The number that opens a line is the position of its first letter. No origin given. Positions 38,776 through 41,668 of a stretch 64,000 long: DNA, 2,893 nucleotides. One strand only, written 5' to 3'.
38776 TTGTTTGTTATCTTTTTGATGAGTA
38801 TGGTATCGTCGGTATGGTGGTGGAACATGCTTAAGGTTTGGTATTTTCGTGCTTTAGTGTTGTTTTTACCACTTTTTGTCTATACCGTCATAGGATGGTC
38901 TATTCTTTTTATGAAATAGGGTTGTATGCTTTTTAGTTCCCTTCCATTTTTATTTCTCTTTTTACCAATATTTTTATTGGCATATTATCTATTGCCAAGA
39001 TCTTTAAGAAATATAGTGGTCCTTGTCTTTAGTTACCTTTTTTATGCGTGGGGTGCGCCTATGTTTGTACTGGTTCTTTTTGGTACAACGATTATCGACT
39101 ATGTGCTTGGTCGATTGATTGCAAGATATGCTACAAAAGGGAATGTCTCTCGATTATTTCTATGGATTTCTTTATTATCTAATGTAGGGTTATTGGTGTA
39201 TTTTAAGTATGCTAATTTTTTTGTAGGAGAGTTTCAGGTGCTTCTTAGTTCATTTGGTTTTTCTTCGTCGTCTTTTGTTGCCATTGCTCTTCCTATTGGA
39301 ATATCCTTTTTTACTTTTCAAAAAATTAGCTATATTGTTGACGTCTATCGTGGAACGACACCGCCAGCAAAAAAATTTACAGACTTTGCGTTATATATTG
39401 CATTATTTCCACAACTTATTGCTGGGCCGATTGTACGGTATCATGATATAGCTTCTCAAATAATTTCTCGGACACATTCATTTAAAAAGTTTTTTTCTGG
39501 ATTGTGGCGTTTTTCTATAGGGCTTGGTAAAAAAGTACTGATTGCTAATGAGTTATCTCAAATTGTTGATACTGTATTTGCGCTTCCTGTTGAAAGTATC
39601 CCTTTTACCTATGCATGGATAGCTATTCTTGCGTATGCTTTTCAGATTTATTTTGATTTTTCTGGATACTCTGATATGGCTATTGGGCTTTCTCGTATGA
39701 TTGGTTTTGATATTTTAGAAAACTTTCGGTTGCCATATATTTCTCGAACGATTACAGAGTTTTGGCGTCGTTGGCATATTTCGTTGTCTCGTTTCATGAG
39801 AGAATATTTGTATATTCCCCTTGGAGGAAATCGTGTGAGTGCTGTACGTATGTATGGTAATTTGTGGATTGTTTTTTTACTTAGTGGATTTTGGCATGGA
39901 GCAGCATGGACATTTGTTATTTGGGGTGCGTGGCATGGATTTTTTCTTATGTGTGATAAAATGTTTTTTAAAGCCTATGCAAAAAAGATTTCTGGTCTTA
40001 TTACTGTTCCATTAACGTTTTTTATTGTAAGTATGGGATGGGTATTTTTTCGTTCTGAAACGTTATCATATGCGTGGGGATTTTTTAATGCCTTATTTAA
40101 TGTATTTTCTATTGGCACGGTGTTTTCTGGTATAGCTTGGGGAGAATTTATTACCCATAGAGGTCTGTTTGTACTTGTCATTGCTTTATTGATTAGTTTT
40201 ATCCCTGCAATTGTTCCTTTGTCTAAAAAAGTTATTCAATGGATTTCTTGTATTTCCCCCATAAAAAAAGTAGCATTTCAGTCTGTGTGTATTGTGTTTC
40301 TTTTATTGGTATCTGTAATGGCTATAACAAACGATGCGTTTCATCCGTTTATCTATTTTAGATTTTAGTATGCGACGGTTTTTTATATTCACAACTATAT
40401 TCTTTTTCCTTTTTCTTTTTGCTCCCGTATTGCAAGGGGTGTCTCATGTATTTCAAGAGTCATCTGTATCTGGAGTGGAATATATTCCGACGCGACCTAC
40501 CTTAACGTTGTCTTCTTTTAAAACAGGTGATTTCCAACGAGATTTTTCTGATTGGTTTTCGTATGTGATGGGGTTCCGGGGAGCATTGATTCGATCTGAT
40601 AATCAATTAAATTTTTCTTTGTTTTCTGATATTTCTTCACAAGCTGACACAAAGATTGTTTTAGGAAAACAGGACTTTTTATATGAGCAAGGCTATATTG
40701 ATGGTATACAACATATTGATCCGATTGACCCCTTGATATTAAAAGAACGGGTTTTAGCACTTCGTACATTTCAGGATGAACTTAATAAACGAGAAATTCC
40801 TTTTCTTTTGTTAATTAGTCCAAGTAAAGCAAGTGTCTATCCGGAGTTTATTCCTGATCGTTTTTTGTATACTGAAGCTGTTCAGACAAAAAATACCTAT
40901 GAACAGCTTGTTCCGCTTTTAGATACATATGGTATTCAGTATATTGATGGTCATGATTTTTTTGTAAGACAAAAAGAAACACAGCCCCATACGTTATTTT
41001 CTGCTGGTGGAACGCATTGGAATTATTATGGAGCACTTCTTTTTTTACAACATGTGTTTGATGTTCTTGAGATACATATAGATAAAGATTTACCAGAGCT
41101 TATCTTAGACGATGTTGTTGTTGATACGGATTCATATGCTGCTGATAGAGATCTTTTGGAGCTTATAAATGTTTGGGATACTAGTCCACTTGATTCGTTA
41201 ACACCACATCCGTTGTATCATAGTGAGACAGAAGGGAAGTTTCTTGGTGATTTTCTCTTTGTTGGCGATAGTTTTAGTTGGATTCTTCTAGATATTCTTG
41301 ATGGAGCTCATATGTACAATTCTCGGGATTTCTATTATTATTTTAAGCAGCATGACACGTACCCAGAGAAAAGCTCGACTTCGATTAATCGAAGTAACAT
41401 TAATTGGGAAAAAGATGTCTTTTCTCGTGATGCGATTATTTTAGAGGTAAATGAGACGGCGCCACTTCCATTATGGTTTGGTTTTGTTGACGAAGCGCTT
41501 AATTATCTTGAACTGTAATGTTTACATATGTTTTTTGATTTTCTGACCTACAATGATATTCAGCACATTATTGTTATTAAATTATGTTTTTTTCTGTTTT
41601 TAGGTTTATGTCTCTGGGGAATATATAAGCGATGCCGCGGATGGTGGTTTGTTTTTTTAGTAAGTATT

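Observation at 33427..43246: Envelope glycosylation/O-acylation island: paralogous 570-aa GT-C-like proteins bracketing GT2, two further GT-C-like proteins, MBOAT + AlgJ-like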

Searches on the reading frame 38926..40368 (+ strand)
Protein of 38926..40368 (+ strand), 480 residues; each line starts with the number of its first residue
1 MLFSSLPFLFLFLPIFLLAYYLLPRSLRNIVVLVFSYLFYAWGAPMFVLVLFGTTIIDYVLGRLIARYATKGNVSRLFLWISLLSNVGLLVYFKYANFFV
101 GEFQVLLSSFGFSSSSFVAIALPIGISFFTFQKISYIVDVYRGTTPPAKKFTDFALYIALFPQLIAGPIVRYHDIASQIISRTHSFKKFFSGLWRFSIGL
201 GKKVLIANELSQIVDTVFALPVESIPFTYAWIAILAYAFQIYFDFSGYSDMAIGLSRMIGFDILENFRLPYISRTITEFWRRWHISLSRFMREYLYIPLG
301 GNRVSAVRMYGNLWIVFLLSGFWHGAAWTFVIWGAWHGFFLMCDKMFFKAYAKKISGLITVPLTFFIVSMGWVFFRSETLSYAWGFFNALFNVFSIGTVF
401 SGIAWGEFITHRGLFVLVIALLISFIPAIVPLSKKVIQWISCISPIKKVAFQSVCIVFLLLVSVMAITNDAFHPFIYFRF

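Call 3: search_protein_families(library=pfam, proteins=[window:38926-40368:+], max_evalue=1)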
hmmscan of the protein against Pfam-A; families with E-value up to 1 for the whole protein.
window:38926-40368:+ (480 aa): 1 family
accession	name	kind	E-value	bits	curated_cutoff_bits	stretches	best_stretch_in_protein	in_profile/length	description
PF03062.24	MBOAT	-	1.2e-32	114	27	1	151-353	81-303/337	MBOAT, membrane-bound O-acyltransferase family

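Call 4: search_protein_families(library=ncbifam, proteins=[window:38926-40368:+], max_evalue=1)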
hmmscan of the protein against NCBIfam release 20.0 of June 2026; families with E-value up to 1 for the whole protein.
window:38926-40368:+ (480 aa): 1 family
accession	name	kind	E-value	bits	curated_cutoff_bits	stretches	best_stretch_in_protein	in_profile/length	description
TIGR04091.1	LTA_dltB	equivalog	6.1e-40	137.6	375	1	10-375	14-376/380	D-alanyl-lipoteichoic acid biosynthesis protein DltB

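Call 47: search_solved_structures(query=window:38926-40368:+, max_evalue=0.01)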
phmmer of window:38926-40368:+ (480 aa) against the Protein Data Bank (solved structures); distinct sequences matched with E-value up to 0.01: 3.
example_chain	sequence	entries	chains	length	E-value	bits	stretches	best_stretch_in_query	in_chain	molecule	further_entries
6bug_C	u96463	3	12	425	7.5e-22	81.5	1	123-388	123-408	D-alanyl transfer protein DltB | Integral membrane protein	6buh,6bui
8jem_A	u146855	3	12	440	1.8e-21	80.2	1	123-383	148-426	Teichoic acid D-alanyltransferase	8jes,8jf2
7q1u_A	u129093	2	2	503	0.00031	23.4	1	151-336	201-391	Protein-cysteine N-palmitoyltransferase HHAT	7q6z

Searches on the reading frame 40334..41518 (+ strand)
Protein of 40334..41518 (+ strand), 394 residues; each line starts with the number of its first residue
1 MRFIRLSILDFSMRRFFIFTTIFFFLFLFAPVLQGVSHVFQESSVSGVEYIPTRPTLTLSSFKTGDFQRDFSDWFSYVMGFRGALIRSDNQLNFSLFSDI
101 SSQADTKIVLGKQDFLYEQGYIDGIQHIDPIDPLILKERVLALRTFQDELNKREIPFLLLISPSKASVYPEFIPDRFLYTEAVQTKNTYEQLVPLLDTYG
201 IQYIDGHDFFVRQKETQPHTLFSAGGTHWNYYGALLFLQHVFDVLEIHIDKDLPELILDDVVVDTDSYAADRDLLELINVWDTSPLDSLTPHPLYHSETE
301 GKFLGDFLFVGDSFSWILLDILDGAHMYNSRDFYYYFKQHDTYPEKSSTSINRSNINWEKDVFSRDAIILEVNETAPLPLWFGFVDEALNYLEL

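Call 3: search_protein_families(library=pfam, proteins=[window:40334-41518:+], max_evalue=1)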
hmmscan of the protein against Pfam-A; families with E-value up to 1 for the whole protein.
window:40334-41518:+ (394 aa): 1 family
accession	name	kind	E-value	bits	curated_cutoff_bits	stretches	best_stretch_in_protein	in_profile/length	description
PF16822.11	ALGX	-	1.8e-08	34.8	26.5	1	132-244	21-129/268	SGNH hydrolase-like domain, acetyltransferase AlgX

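Call 4: search_protein_families(library=ncbifam, proteins=[window:40334-41518:+], max_evalue=1)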
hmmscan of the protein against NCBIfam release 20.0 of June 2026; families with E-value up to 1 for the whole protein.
window:40334-41518:+ (394 aa): 0 families

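Call 46: search_solved_structures(query=window:40334-41518:+, max_evalue=1, show_alignments=2)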
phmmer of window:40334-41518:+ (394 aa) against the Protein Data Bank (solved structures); distinct sequences matched with E-value up to 1: 1.
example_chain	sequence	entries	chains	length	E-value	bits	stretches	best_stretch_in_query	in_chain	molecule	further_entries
3izo_A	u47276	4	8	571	0.86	11.9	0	160-211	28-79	Penton protein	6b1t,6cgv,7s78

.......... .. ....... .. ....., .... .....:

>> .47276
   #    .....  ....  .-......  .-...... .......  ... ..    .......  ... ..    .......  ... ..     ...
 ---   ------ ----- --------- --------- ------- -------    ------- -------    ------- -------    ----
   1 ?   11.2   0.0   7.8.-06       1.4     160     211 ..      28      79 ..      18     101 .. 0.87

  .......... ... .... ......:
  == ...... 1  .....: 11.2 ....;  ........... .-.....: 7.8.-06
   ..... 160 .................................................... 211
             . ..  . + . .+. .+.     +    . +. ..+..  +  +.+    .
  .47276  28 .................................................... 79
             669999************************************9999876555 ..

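Call 59: search_protein_representatives(protein=window:40334-41518:+)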
Query: 394 residues. Proteins with E-value up to 0.001 (for the whole library): 5562; up to 1e-10: 2219; up to 1e-30: 483. The best 150 are listed.
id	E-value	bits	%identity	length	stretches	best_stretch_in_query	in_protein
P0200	1.5e-256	867.2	100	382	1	13-394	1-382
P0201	3.9e-100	352.2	40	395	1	16-392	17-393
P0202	2.5e-84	300.2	40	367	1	26-389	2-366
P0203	1.2e-83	298.0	43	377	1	21-391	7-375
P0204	2.6e-81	290.2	39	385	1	17-390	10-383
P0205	4.5e-81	289.4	37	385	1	16-392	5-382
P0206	1.8e-79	284.2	41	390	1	18-391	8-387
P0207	2.9e-79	283.5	36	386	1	19-389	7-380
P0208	3.7e-78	279.9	39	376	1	20-393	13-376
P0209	9.0e-78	278.6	36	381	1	18-392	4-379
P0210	1.2e-77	278.2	36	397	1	21-391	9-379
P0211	5.9e-77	275.9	38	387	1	23-392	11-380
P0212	3.7e-76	273.3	37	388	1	19-393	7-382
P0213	6.5e-73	262.6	35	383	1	14-392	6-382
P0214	2.9e-72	260.5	37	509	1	14-393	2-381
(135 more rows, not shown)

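Call 61: search_solved_structures(query=A4, max_evalue=1, show_alignments=3)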
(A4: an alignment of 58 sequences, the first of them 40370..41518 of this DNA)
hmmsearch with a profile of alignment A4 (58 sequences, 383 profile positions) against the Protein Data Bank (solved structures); distinct sequences matched with E-value up to 1: 7.
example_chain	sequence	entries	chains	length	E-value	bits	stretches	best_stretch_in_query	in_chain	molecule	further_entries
4o8v_A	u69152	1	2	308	9.9e-12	47.3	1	95-237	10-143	Alginate biosynthesis protein AlgJ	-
5v8d_A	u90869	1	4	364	6.2e-09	38.1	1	40-237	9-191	Bacillus cereus PatB1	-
5v8e_A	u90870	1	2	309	7.9e-07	31.1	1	121-238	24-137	Bacillus cereus PatB1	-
4knc_B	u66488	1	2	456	6.3e-06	28.2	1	128-235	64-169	Alginate biosynthesis protein AlgX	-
7ula_A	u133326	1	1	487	0.00042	22.2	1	129-235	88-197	Alginate biosynthesis protein AlgX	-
7m0g_A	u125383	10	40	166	0.27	12.9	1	133-210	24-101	Cofilin-2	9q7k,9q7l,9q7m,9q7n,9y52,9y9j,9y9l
7u8k_K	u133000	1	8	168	0.28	12.9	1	133-210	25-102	Cofilin-2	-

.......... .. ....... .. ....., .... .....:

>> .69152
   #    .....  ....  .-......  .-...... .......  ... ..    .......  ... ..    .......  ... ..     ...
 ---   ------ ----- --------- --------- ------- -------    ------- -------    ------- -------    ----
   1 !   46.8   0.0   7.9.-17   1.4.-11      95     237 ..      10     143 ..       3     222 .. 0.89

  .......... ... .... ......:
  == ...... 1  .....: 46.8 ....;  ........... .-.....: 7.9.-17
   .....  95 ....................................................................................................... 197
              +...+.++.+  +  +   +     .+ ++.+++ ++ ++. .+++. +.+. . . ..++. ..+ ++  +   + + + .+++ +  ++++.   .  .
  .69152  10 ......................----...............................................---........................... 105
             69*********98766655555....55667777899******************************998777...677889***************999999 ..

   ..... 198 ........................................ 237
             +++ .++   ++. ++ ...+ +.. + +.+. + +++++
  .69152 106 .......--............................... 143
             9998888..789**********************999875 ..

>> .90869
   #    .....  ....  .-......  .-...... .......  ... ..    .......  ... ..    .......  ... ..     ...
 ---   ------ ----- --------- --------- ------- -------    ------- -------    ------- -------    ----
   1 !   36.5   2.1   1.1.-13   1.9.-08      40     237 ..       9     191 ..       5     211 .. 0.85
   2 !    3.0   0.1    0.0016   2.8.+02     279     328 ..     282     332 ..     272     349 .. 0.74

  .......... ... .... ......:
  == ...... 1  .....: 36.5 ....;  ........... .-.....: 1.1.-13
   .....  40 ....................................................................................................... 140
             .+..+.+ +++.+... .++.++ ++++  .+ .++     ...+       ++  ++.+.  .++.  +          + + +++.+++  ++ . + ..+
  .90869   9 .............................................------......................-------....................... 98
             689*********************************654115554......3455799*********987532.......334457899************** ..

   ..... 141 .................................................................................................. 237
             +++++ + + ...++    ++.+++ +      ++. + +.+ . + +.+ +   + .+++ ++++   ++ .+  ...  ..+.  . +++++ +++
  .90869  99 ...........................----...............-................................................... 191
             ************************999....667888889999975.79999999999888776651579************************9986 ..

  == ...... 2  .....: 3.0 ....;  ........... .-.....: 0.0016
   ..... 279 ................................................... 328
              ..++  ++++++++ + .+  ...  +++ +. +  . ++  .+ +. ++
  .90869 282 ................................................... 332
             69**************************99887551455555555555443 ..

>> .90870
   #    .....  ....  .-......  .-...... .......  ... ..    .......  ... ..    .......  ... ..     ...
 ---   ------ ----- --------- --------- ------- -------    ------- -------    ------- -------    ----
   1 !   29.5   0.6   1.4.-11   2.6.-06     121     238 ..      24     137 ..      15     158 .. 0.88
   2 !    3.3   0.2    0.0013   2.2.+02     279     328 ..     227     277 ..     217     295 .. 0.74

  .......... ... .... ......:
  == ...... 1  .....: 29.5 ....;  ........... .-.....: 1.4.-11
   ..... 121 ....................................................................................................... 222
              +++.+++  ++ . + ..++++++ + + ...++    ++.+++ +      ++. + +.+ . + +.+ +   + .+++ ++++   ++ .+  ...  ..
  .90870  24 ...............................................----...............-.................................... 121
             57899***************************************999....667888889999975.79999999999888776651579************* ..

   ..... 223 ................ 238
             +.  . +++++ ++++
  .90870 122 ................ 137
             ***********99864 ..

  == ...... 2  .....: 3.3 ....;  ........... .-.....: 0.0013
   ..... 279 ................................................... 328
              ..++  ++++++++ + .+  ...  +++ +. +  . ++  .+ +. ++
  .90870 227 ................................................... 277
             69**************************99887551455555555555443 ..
